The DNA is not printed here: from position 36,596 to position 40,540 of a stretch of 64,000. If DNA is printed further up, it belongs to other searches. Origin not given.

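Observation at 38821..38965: GC-rich multi-hairpin element inserted in frame in the inter-domain linker of icmF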

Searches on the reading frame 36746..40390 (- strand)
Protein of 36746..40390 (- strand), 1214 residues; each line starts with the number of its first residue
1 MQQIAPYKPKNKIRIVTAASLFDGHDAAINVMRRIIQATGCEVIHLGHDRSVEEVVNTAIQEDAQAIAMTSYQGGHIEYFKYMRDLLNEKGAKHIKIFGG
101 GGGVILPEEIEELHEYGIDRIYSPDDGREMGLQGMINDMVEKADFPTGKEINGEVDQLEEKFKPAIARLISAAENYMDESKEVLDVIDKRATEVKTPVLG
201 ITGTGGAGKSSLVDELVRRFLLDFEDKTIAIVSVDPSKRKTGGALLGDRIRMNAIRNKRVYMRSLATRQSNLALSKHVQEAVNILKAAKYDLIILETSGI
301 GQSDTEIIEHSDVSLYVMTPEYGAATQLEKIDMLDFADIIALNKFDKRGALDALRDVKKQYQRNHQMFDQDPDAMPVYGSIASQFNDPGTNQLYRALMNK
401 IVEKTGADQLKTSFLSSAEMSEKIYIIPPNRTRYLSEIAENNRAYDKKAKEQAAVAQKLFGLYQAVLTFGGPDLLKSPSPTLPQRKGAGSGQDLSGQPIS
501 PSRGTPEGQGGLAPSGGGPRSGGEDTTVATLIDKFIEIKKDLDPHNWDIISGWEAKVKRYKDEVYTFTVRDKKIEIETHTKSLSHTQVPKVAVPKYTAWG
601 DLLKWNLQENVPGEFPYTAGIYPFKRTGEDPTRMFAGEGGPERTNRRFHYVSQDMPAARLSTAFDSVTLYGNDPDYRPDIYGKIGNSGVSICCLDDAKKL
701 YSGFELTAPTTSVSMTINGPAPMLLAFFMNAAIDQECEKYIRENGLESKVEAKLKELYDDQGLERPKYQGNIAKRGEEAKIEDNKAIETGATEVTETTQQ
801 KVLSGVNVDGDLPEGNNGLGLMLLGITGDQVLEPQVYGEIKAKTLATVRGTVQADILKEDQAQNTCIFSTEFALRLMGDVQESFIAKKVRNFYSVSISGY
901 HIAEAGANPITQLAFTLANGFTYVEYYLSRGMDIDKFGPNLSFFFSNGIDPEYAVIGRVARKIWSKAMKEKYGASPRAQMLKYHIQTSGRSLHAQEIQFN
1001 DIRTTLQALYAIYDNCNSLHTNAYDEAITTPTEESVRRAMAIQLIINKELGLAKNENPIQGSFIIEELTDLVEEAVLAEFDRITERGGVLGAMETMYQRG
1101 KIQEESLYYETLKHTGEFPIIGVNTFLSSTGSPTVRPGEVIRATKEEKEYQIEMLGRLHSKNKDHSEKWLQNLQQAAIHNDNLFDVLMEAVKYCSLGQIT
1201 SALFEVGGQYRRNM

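Call 7: search_protein_families(library=pfam, proteins=[window:36746-40390:-], max_evalue=0.01)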
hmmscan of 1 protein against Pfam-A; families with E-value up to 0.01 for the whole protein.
window:36746-40390:- (1214 aa): 5 families
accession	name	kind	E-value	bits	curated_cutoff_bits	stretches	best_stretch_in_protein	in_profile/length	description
PF01642.28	MM_CoA_mutase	-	5.6e-117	391.8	22.1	2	839-1207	146-511/512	Methylmalonyl-CoA mutase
PF03308.22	MeaB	-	5.5e-42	144.1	23.1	1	167-366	2-204/273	Methylmalonyl Co-A mutase-associated GTPase MeaB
PF02310.24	B12-binding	-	1.7e-15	57.3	32.1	1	14-119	2-106/121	B12 binding domain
PF02492.25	cobW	-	8e-08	32.5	20.7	1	197-363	1-171/180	CobW/HypB/UreG, nucleotide-binding domain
PF00448.28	SRP54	-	0.0039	17.3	22.7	0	201-309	6-103/196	SRP54-type protein, GTPase domain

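Call 8: search_solved_structures(query=window:36746-40390:-, show_alignments=1)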
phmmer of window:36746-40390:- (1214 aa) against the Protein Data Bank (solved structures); distinct sequences matched with E-value up to 0.001: 26.
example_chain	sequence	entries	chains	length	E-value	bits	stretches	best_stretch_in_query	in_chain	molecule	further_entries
4xc6_A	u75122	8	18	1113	0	1388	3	838-1214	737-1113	Isobutyryl-CoA mutase fused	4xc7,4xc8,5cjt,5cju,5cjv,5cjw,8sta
8ssl_A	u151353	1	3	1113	0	1385.3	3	838-1214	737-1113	Fused isobutyryl-CoA mutase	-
8gju_J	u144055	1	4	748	1.4e-75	258.2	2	844-1213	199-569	Methylmalonyl-CoA mutase, mitochondrial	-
2xij_A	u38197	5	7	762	1.6e-75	258.1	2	844-1213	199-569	METHYLMALONYL-COA MUTASE, MITOCHONDRIAL | Methylmalonyl-CoA mutase, mitochondrial precursor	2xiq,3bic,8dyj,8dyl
4r3u_A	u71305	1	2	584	4.7e-75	256.5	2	838-1212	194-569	2-hydroxyisobutyryl-CoA mutase large subunit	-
6oxc_A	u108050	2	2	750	5.8e-70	239.6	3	848-1211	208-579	Methylmalonyl-CoA mutase large subunit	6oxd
5req_A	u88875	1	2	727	1.1e-62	215.5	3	848-1135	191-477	PROTEIN (METHYLMALONYL-COA MUTASE ALPHA-SUBUNIT)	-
1req_A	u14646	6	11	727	2.6e-62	214.3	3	848-1135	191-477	METHYLMALONYL-COA MUTASE | PROTEIN (METHYLMALONYL-COA MUTASE)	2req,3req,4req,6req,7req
1e1c_A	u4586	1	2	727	6.2e-61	209.7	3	848-1135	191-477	METHYLMALONYL-COA MUTASE ALPHA CHAIN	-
6cum_A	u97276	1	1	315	5.9e-30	107.1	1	168-359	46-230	LAO/AO transport system ATPase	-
8dpb_A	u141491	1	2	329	1.1e-23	86.4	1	163-348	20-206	Methylmalonyl-CoA mutase accessory protein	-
2qm7_A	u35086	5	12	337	4e-23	84.5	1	163-348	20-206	GTPase/ATPase | Methylmalonyl-CoA mutase accessory protein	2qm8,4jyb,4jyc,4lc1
3nxs_A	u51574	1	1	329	8.8e-22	80.1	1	161-355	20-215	LAO/AO transport system ATPase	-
2p67_A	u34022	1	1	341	5e-21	77.6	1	195-348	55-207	LAO/AO transport system kinase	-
3tk1_A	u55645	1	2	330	9e-20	73.4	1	176-358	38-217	Membrane ATPase/protein kinase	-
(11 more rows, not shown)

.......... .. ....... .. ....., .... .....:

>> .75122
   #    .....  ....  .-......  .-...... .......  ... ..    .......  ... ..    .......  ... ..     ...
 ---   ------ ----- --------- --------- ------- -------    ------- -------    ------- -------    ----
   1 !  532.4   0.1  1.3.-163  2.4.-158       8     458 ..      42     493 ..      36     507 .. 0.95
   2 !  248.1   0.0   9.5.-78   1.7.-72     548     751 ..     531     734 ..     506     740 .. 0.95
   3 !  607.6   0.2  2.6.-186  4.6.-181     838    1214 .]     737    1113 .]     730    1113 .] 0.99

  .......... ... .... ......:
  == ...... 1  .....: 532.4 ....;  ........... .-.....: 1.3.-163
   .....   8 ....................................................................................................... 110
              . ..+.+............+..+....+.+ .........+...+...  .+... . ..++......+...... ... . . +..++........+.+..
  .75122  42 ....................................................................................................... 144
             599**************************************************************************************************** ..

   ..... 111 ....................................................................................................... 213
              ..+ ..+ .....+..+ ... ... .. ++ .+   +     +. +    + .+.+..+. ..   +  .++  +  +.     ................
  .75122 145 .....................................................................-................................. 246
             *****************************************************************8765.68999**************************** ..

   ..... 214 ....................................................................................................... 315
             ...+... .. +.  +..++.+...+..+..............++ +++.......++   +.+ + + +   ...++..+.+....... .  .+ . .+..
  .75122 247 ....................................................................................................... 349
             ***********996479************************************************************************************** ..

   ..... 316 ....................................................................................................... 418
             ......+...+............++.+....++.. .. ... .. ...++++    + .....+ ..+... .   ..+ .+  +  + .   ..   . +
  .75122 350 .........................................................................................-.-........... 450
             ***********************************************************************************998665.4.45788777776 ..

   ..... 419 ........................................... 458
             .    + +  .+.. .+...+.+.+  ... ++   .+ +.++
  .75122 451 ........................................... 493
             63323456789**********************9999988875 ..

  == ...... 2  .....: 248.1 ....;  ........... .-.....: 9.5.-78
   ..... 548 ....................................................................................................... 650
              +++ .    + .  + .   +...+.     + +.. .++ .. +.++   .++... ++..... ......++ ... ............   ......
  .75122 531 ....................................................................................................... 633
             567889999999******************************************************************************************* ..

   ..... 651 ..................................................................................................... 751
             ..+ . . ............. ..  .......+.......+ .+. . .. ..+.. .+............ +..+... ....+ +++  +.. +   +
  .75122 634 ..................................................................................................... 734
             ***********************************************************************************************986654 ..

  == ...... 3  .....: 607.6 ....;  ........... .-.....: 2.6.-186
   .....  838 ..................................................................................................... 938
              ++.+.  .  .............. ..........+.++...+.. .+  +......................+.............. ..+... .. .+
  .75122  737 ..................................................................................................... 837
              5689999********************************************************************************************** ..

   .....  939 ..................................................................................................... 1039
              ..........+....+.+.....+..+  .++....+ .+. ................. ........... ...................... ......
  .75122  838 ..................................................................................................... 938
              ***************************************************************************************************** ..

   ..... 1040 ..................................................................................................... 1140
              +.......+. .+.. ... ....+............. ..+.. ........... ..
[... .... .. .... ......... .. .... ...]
